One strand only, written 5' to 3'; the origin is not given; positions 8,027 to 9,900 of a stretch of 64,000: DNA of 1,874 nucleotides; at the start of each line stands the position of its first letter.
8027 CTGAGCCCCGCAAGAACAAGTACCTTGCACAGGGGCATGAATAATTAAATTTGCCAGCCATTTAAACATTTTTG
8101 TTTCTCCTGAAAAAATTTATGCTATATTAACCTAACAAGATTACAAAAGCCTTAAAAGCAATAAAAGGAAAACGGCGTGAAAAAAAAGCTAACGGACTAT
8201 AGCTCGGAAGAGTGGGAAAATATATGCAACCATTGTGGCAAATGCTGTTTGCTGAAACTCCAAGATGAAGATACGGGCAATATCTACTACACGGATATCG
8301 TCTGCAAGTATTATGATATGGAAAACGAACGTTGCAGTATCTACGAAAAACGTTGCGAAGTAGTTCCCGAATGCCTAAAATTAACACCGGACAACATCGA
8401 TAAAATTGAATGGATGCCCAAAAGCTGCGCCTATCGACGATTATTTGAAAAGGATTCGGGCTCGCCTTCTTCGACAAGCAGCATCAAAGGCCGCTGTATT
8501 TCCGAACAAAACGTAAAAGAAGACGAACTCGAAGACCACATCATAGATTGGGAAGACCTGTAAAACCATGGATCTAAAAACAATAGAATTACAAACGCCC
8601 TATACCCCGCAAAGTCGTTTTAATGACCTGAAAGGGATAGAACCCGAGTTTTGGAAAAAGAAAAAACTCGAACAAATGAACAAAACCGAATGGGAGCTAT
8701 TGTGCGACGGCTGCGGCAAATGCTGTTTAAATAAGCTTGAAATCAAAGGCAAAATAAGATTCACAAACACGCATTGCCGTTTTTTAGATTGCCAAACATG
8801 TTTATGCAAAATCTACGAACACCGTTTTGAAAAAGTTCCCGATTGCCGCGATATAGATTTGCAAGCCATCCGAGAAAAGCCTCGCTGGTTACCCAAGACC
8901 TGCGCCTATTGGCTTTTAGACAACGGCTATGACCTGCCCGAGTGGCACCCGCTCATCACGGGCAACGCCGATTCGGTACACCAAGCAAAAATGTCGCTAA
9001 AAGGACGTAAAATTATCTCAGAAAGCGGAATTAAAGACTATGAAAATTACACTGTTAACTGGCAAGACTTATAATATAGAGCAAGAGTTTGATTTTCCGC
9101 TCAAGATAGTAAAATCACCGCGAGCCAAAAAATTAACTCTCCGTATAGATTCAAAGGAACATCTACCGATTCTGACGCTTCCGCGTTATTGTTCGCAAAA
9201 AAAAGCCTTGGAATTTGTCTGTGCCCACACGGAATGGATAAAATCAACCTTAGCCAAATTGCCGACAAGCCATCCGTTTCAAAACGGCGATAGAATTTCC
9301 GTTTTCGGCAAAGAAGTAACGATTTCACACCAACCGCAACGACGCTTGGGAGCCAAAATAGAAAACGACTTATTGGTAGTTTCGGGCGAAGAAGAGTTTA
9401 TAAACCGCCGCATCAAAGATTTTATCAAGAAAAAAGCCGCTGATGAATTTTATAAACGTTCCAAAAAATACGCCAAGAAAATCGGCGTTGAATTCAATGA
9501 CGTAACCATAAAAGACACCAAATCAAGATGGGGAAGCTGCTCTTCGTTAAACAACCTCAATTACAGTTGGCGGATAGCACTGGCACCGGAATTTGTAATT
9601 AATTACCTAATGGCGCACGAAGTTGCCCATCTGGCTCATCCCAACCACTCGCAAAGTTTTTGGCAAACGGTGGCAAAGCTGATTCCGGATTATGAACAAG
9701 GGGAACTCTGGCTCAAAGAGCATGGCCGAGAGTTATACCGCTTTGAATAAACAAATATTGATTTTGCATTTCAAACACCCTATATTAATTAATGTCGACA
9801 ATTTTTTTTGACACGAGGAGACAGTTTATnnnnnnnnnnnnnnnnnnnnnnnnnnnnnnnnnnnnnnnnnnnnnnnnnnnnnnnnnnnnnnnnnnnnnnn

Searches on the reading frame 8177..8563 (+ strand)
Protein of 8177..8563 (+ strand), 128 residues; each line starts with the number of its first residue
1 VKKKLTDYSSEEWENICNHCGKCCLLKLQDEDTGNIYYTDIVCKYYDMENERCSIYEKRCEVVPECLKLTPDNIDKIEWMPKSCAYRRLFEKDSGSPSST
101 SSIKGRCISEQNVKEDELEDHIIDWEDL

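Call 3: search_protein_families(library=pfam, proteins=[window:8177-8563:+], max_evalue=1)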
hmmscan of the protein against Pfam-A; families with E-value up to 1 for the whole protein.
window:8177-8563:+ (128 aa): 1 family
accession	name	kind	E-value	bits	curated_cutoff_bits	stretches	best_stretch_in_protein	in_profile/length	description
PF03692.20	CxxCxxCC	-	5e-11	43.6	23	1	17-85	2-85/85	Putative zinc- or iron-chelating domain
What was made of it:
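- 8177..8563 (+): ycgN-short: a truncated, divergent YcgN paralogue (128 aa) with a CxxCxxCC domain, head-to-head with X. PF03692 at 5e-11 (call 3).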

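Call 4: search_protein_families(library=ncbifam, proteins=[window:8177-8563:+], max_evalue=1)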
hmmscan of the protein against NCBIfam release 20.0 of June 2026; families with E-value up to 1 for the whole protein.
window:8177-8563:+ (128 aa): 11 families
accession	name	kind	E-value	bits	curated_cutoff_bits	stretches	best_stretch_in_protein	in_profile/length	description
NF003507.0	PRK05170.2-5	equivalog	1.1e-39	135.7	170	1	2-126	9-145/146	YcgN family cysteine cluster protein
NF003501.0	PRK05170.1-5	equivalog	1.5e-37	128.6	167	1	2-126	10-148/160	YcgN family cysteine cluster protein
NF003500.0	PRK05170.1-4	equivalog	3.1e-35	121.3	203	1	2-92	7-97/147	YcgN family cysteine cluster protein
NF003508.0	PRK05170.2-6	equivalog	3.9e-35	121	286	1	5-125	17-150/152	YcgN family cysteine cluster protein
NF003502.0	PRK05170.1-6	equivalog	1.2e-31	109.9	250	2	2-92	11-101/149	YcgN family cysteine cluster protein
NF003506.0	PRK05170.2-4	equivalog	3.6e-29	101.5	248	2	4-93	15-106/158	YcgN family cysteine cluster protein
NF003503.0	PRK05170.2-1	equivalog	5.4e-29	101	232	1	2-127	8-137/145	YcgN family cysteine cluster protein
NF003498.0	PRK05170.1-1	equivalog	8.1e-29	100.4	256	1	2-127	9-138/148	YcgN family cysteine cluster protein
NF003505.0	PRK05170.2-3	equivalog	2.1e-28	99.1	206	2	2-92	8-111/164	YcgN family cysteine cluster protein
NF003504.0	PRK05170.2-2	equivalog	2.1e-27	95.2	150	1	6-90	9-92/104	YcgN family cysteine cluster protein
NF003499.0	PRK05170.1-2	equivalog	2.3e-24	86.2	235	1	2-95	14-109/150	YcgN family cysteine cluster protein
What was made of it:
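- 8177..8563 (+): Below all NCBIfam YcgN cutoffs (call 4).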

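Call 47: find_homologous_proteins(query=window:8177-8563:+, max_evalue=1e-10)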
Query window:8177-8563:+ (128 aa): 225 proteins with E <= 1e-10 among 228 candidates; the best 120 are listed.
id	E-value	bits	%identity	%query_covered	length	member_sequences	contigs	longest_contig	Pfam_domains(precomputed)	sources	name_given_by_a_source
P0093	5.6e-82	290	99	100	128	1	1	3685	PF03692.21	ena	-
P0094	8.0e-82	290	98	100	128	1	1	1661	PF03692.21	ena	-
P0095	1.0e-81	289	99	100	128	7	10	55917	PF03692.21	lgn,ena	-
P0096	9.8e-81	286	98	100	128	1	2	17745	PF03692.21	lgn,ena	-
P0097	1.5e-63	231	78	100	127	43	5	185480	PF03692.21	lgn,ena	-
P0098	7.0e-61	222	76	100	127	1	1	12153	PF03692.21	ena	-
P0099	7.8e-61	222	77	100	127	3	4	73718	PF03692.21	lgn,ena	-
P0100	2.5e-55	204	71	100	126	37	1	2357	PF03692.21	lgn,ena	-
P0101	5.1e-55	203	71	100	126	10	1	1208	PF03692.21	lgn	-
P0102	2.0e-54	201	67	100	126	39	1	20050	PF03692.21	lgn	-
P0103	2.1e-54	201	68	100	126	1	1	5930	PF03692.21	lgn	-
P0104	6.2e-54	199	69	94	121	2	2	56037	PF03692.21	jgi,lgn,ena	-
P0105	7.0e-54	199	68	98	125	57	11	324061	PF03692.21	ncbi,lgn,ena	-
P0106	9.3e-54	199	66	100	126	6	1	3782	PF03692.21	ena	-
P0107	2.2e-53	198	66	100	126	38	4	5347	PF03692.21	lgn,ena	-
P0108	2.6e-53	197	66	100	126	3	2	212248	PF03692.21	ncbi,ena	-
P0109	2.9e-53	197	68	98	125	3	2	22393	PF03692.21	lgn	-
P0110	3.6e-53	197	69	100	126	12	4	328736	PF03692.21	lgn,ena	-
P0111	6.0e-53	196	68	100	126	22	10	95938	PF03692.21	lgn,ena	-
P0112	8.2e-53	196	67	98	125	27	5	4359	PF03692.21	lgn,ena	-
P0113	8.8e-53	196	65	100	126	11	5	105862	PF03692.21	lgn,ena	-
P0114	8.9e-53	196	66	100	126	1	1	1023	PF03692.21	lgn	-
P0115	9.7e-53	196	68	100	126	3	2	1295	PF03692.21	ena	-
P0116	1.0e-52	195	72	92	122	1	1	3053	PF03692.21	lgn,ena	-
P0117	1.4e-52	195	65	98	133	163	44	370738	PF03692.21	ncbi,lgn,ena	-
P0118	2.0e-52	195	64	100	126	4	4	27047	PF03692.21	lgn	-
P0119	4.8e-52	193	67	97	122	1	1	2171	PF03692.21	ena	-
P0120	5.0e-52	193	69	94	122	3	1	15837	PF03692.21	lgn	-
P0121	6.8e-52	193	66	100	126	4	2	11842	PF03692.21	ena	-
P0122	7.2e-52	193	62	98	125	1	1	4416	PF03692.21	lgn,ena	-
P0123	1.0e-51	192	66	100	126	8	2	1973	PF03692.21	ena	-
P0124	1.5e-51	192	67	98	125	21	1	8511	PF03692.21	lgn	-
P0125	1.8e-51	191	65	97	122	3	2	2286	PF03692.21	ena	-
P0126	2.0e-51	191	66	100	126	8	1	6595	PF03692.21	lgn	-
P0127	2.5e-51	191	66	100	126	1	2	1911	PF03692.21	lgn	-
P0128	3.2e-51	191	63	98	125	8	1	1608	PF03692.21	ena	-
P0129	3.6e-51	191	64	100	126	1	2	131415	PF03692.21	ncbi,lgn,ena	-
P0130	4.5e-51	190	62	100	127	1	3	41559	PF03692.21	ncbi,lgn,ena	-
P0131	6.5e-51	190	64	97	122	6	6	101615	PF03692.21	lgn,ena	-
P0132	6.9e-51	190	64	98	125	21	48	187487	PF03692.21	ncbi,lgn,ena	-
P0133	7.8e-51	189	69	92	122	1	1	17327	PF03692.21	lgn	-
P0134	1.0e-50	189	66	100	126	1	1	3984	PF03692.21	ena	-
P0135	1.1e-50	189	62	100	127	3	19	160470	PF03692.21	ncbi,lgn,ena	-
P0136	1.1e-50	189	66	100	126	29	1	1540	PF03692.21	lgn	-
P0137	1.2e-50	189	66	100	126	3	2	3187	PF03692.21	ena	-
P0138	1.3e-50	189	66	100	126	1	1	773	PF03692.21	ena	-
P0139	1.5e-50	188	66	100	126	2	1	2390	PF03692.21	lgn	-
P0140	1.9e-50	188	66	100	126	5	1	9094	PF03692.21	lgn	-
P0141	1.9e-50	188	65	100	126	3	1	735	PF03692.21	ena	-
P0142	2.0e-50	188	64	95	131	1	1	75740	PF03692.21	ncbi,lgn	-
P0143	2.3e-50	188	64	100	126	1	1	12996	PF03692.21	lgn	-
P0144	2.7e-50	188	63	98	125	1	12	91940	PF03692.21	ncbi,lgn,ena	-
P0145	3.4e-50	187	64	100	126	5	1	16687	PF03692.21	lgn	-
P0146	6.2e-50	186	64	97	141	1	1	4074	PF03692.21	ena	-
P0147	6.5e-50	186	63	98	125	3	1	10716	PF03692.21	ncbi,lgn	-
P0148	8.4e-50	186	63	98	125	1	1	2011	PF03692.21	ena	-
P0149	1.1e-49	186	65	98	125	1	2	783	PF03692.21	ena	-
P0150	1.3e-49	185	62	98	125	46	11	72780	PF03692.21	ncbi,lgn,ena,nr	ncbi:MAG: YcgN family cysteine cluster protein [Alphaproteobacteria bacterium]|nr:YcgN family cystei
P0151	1.5e-49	185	64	100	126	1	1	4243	PF03692.21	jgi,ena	-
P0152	1.9e-49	185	62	97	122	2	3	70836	PF03692.21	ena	-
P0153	2.0e-49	185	62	98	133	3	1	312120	PF03692.21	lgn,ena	-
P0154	2.3e-49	185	63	100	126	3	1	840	PF03692.21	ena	-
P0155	2.5e-49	185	62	100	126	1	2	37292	PF03692.21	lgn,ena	-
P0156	2.6e-49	184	66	100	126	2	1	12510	PF03692.21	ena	-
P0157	3.0e-49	184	66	100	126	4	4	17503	PF03692.21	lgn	-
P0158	3.2e-49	184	61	100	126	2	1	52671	PF03692.21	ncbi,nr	ncbi:MAG: YcgN family cysteine cluster protein [Firmicutes bacterium]|nr:YcgN family cysteine cluste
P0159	3.3e-49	184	63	100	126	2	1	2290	PF03692.21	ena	-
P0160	3.5e-49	184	62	100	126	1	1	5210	PF03692.21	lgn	-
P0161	3.6e-49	184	64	94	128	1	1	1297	PF03692.21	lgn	-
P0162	4.7e-49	184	63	100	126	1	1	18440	PF03692.21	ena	-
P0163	4.7e-49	184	63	98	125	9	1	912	PF03692.21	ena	-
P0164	5.2e-49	183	64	100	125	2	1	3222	PF03692.21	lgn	-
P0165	5.7e-49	183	65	100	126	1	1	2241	PF03692.21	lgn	-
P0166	6.6e-49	183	63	100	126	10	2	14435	PF03692.21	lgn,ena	-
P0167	1.1e-48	182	63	99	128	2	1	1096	PF03692.21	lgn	-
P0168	1.2e-48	182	64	100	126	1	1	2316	PF03692.21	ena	-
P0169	1.5e-48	182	64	98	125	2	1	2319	PF03692.21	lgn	-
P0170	1.6e-48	182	61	97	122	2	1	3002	PF03692.21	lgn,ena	-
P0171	1.8e-48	182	61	100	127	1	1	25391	PF03692.21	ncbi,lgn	-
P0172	1.8e-48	182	60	97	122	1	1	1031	PF03692.21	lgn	-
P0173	2.1e-48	182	62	94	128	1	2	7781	PF03692.21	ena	-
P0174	2.2e-48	181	63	94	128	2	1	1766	PF03692.21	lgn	-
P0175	2.5e-48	181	59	100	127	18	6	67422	PF03692.21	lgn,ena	-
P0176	2.9e-48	181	58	98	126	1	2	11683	PF03692.21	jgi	jgi:hypothetical protein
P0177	3.4e-48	181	63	98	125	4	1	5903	PF03692.21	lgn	-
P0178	3.8e-48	181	60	97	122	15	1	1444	PF03692.21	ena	-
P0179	3.8e-48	181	64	100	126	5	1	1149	PF03692.21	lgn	-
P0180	6.3e-48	180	59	99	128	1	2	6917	PF03692.21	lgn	-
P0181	7.0e-48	180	60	98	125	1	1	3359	PF03692.21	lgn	-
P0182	7.2e-48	180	63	100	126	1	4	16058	PF03692.21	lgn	-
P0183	7.2e-48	180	59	100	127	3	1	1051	PF03692.21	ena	-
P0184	8.0e-48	180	61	94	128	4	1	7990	PF03692.21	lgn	-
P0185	8.6e-48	180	61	100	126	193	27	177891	PF03692.21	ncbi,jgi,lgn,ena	-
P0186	1.0e-47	179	59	99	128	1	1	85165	PF03692.21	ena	-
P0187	1.5e-47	179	64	92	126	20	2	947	PF03692.21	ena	-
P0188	2.6e-47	178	63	98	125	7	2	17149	PF03692.21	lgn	-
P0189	2.7e-47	178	58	100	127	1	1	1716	PF03692.21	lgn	-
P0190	3.5e-47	178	60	98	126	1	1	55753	PF03692.21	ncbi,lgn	-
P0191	3.8e-47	177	62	97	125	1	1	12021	PF03692.21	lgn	-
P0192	5.1e-47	177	60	98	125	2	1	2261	PF03692.21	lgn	-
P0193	6.5e-47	177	62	97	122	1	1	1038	PF03692.21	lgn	-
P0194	7.6e-47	176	62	94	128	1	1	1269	PF03692.21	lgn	-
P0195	8.0e-47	176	59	97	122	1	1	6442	PF03692.21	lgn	-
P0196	9.5e-47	176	59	100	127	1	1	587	PF03692.21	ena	-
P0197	1.1e-46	176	58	100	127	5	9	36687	PF03692.21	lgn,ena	-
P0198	1.2e-46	176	60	98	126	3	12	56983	PF03692.21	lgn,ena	-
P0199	1.3e-46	176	59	99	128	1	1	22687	PF03692.21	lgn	-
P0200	1.6e-46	175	63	98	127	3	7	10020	PF03692.21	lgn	-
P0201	1.7e-46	175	57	100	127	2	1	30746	PF03692.21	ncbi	-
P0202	2.0e-46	175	59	100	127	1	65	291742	PF03692.21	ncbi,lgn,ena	-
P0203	2.2e-46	175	59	100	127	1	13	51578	PF03692.21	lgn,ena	-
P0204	2.5e-46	175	59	100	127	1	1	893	PF03692.21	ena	-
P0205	2.6e-46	175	58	100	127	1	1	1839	PF03692.21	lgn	-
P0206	3.3e-46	174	59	100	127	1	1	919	PF03692.21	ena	-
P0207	3.3e-46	174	59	100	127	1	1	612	PF03692.21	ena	-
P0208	3.5e-46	174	59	100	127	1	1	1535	PF03692.21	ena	-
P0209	4.0e-46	174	59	100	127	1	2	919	PF03692.21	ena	-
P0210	4.1e-46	174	58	100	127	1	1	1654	PF03692.21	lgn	-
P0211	4.6e-46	174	58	100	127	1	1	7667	PF03692.21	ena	-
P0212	5.0e-46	174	58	100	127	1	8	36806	PF03692.21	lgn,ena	-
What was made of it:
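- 8177..8563 (+): At least 225 clusters of this short form exist (call 47).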

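Call 48: find_encoding_contigs(protein=P0202, flank=2500, max_places=4)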
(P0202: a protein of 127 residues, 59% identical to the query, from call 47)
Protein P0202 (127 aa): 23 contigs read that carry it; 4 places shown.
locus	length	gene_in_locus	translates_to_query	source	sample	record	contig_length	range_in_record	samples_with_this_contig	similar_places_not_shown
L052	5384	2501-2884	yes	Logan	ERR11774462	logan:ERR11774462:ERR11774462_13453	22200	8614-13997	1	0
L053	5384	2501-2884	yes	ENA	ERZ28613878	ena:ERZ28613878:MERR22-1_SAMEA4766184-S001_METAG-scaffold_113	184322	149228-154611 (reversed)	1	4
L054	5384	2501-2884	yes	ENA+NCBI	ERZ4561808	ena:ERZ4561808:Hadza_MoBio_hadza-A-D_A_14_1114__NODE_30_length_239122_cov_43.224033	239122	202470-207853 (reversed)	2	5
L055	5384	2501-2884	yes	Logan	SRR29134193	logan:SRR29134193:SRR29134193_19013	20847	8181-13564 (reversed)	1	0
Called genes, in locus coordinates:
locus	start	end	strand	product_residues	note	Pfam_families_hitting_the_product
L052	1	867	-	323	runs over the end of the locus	PF01073:3Beta_HSD, PF01370:Epimerase, PF02719:Polysacc_synt_2, PF04321:RmlD_sub_bind, PF05368:NmrA, PF13460:NAD_binding_10, PF16363:GDP_Man_Dehyd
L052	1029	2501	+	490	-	PF00772:DnaB, PF13481:AAA_25, PF03796:DnaB_C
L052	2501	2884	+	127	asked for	PF03692:CxxCxxCC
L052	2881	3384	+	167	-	PF03692:CxxCxxCC (faint)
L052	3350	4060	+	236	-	PF01863:YgjP-like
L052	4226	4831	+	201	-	PF13505:OMP_b-brl, PF01617:Surface_Ag_2, PF02462:Opacity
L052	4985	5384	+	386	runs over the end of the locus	PF00155:Aminotran_1_2 (weak), PF01041:DegT_DnrJ_EryC1, PF01212:Beta_elim_lyase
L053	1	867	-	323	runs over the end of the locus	PF01073:3Beta_HSD, PF01370:Epimerase, PF02719:Polysacc_synt_2, PF04321:RmlD_sub_bind, PF05368:NmrA, PF13460:NAD_binding_10, PF16363:GDP_Man_Dehyd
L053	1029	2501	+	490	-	PF00772:DnaB, PF13481:AAA_25, PF03796:DnaB_C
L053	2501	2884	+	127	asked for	PF03692:CxxCxxCC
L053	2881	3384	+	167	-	PF03692:CxxCxxCC (faint)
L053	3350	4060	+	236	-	PF01863:YgjP-like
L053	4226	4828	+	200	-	PF13505:OMP_b-brl, PF02462:Opacity, PF01617:Surface_Ag_2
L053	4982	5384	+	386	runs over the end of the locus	PF00155:Aminotran_1_2 (weak), PF01041:DegT_DnrJ_EryC1, PF01212:Beta_elim_lyase (weak)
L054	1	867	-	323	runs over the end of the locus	PF01073:3Beta_HSD, PF01370:Epimerase, PF02719:Polysacc_synt_2, PF04321:RmlD_sub_bind, PF05368:NmrA, PF13460:NAD_binding_10, PF16363:GDP_Man_Dehyd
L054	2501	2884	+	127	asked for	PF03692:CxxCxxCC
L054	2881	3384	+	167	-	PF03692:CxxCxxCC (faint)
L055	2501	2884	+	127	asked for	PF03692:CxxCxxCC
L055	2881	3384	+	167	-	PF03692:CxxCxxCC (faint)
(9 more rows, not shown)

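Call 49: find_encoding_contigs(protein=P0185, flank=2500, max_places=4)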
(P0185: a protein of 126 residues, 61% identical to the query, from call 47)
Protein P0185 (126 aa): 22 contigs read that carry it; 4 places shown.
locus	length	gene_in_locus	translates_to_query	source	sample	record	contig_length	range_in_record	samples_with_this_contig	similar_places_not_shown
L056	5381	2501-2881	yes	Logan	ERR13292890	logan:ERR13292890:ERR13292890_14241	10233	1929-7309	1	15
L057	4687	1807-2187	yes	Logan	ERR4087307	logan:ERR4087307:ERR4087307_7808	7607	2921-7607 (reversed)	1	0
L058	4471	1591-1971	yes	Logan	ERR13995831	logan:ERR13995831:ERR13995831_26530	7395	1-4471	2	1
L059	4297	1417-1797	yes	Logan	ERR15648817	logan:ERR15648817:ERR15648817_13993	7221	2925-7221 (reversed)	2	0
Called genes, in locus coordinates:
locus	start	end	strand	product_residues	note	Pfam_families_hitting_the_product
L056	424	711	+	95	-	PF00830:Ribosomal_L28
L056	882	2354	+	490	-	PF00772:DnaB, PF13481:AAA_25, PF03796:DnaB_C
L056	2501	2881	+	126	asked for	PF03692:CxxCxxCC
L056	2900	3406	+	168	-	-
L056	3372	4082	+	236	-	PF01863:YgjP-like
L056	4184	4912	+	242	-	PF01027:Bax1-I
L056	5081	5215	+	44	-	PF00468:Ribosomal_L34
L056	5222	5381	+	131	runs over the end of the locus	PF00825:Ribonuclease_P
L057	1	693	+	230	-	?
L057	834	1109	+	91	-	PF03796:DnaB_C, PF13481:AAA_25 (weak)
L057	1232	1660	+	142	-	PF03796:DnaB_C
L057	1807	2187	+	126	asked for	PF03692:CxxCxxCC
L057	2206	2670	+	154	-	-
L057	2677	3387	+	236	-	PF01863:YgjP-like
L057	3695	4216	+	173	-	PF01027:Bax1-I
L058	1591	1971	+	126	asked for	PF03692:CxxCxxCC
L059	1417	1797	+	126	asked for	PF03692:CxxCxxCC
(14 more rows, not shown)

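Call 50: find_encoding_contigs(protein=P0117, flank=2500, max_places=4)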
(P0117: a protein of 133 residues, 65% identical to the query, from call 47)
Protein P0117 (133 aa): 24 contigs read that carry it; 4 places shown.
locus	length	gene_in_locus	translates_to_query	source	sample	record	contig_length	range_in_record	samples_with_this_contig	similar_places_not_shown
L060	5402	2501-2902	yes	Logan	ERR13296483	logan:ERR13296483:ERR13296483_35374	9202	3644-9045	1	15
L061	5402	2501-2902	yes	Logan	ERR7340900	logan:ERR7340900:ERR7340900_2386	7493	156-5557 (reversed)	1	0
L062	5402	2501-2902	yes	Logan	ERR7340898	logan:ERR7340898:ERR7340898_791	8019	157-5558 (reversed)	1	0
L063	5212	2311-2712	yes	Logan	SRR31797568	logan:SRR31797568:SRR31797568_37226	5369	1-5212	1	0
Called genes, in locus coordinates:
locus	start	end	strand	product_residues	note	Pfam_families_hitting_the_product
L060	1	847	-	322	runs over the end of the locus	PF01073:3Beta_HSD, PF01370:Epimerase, PF02719:Polysacc_synt_2, PF04321:RmlD_sub_bind, PF05368:NmrA, PF13460:NAD_binding_10, PF16363:GDP_Man_Dehyd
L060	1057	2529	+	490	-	PF00772:DnaB, PF13481:AAA_25, PF03796:DnaB_C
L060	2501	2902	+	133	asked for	PF03692:CxxCxxCC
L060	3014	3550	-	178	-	PF00583:Acetyltransf_1, PF13673:Acetyltransf_10 (weak), PF13508:Acetyltransf_7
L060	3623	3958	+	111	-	PF04266:ASCH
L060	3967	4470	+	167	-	-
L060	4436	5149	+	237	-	PF01863:YgjP-like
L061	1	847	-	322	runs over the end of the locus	PF01073:3Beta_HSD, PF01370:Epimerase, PF02719:Polysacc_synt_2, PF04321:RmlD_sub_bind, PF05368:NmrA, PF13460:NAD_binding_10, PF16363:GDP_Man_Dehyd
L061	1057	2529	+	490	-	PF00772:DnaB, PF13481:AAA_25, PF03796:DnaB_C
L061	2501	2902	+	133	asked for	PF03692:CxxCxxCC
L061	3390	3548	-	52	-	-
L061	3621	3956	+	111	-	PF04266:ASCH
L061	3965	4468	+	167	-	-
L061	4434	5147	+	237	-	PF01863:YgjP-like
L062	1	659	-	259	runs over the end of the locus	PF01073:3Beta_HSD (weak), PF01370:Epimerase, PF02719:Polysacc_synt_2, PF04321:RmlD_sub_bind (weak), PF16363:GDP_Man_Dehyd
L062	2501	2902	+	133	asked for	PF03692:CxxCxxCC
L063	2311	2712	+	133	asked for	PF03692:CxxCxxCC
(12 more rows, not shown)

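Call 56: search_protein_families(library=padloc, proteins=[window:8177-8563:+], max_evalue=0.1)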
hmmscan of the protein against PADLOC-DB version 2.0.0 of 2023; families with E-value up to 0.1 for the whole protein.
window:8177-8563:+ (128 aa): 0 families

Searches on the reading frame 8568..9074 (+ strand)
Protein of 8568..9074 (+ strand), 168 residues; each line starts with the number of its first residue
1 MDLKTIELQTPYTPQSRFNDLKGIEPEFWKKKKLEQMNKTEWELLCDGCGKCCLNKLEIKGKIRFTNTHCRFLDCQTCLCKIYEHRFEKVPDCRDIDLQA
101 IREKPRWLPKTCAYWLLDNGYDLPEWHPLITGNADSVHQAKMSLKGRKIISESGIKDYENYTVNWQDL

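Call 3: search_protein_families(library=pfam, proteins=[window:8568-9074:+], max_evalue=1)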
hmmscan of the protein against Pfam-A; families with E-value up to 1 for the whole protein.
window:8568-9074:+ (168 aa): 2 families
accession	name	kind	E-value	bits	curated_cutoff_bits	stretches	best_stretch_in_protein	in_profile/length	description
PF03692.20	CxxCxxCC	-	0.00012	23.1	23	1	46-113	2-85/85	Putative zinc- or iron-chelating domain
PF13024.11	DUF3884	-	0.0054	16.7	21.7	1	81-116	3-38/73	Protein of unknown function (DUF3884)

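Call 4: search_protein_families(library=ncbifam, proteins=[window:8568-9074:+], max_evalue=1)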
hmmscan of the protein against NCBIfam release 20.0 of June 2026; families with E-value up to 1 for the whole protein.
window:8568-9074:+ (168 aa): 11 families
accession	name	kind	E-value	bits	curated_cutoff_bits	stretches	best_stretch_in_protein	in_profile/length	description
NF003501.0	PRK05170.1-5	equivalog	3.2e-52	176.3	167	1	26-166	5-148/160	YcgN family cysteine cluster protein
NF003507.0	PRK05170.2-5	equivalog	9.4e-50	168.3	170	1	25-166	3-145/146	YcgN family cysteine cluster protein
NF003500.0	PRK05170.1-4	equivalog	2.3e-46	157.5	203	1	27-165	3-141/147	YcgN family cysteine cluster protein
NF003503.0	PRK05170.2-1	equivalog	3.1e-45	153.6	232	1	27-166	4-143/145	YcgN family cysteine cluster protein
NF003498.0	PRK05170.1-1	equivalog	5.3e-40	136.7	256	1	26-164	4-142/148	YcgN family cysteine cluster protein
NF003502.0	PRK05170.1-6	equivalog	3.2e-39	134.5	250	1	27-161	7-143/149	YcgN family cysteine cluster protein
NF003508.0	PRK05170.2-6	equivalog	1.4e-36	125.6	286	1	24-165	7-150/152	YcgN family cysteine cluster protein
NF003505.0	PRK05170.2-3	equivalog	1.7e-35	122.2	206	1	27-165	4-158/164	YcgN family cysteine cluster protein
NF003499.0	PRK05170.1-2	equivalog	2.7e-34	118.4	235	1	23-163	6-147/150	YcgN family cysteine cluster protein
NF003506.0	PRK05170.2-4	equivalog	2.9e-32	111.6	248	1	24-165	6-155/158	YcgN family cysteine cluster protein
NF003504.0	PRK05170.2-2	equivalog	1.6e-19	69.9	150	1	35-114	9-88/104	YcgN family cysteine cluster protein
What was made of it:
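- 8568..9074 (+): ycgN-long: canonical YcgN/UPF0260 cysteine-cluster protein (168 aa). NCBIfam NF003501 at 176.3 bits against a cutoff of 167 (call 4).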

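Call 37: search_solved_structures(query=window:8568-9074:+, max_evalue=1)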
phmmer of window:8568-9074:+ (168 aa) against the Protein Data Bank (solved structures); distinct sequences matched with E-value up to 1: 0.

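Call 56: search_protein_families(library=padloc, proteins=[window:8568-9074:+], max_evalue=0.1)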
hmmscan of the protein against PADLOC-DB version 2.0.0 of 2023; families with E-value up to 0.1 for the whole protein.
window:8568-9074:+ (168 aa): 0 families

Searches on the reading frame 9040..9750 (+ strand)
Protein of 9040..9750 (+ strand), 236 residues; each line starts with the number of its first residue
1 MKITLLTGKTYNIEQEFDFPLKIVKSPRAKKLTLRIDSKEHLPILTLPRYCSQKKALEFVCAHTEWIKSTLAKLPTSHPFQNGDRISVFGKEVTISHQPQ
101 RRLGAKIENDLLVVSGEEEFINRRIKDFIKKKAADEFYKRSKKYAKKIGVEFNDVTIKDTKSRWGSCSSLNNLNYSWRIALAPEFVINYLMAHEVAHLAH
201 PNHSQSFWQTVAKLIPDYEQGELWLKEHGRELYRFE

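Call 3: search_protein_families(library=pfam, proteins=[window:9040-9750:+], max_evalue=1)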
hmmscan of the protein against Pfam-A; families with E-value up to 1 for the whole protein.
window:9040-9750:+ (236 aa): 2 families
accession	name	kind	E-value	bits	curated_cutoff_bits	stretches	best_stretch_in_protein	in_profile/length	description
PF01863.23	YgjP-like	-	1.4e-51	175.9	26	1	30-228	1-207/207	YgjP-like, metallopeptidase domain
PF08325.16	WLM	-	0.00059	20.4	26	1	188-222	84-118/190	WLM domain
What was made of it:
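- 9040..9750 (+): ygjP-like metallopeptidase-fold gene. It overlaps ycgN-long by 35 nt and belongs to the same operon. PF01863 at 1.4e-51 (call 3).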

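Call 56: search_protein_families(library=padloc, proteins=[window:9040-9750:+], max_evalue=0.1)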
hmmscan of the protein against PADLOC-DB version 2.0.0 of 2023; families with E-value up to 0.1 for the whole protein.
window:9040-9750:+ (236 aa): 0 families
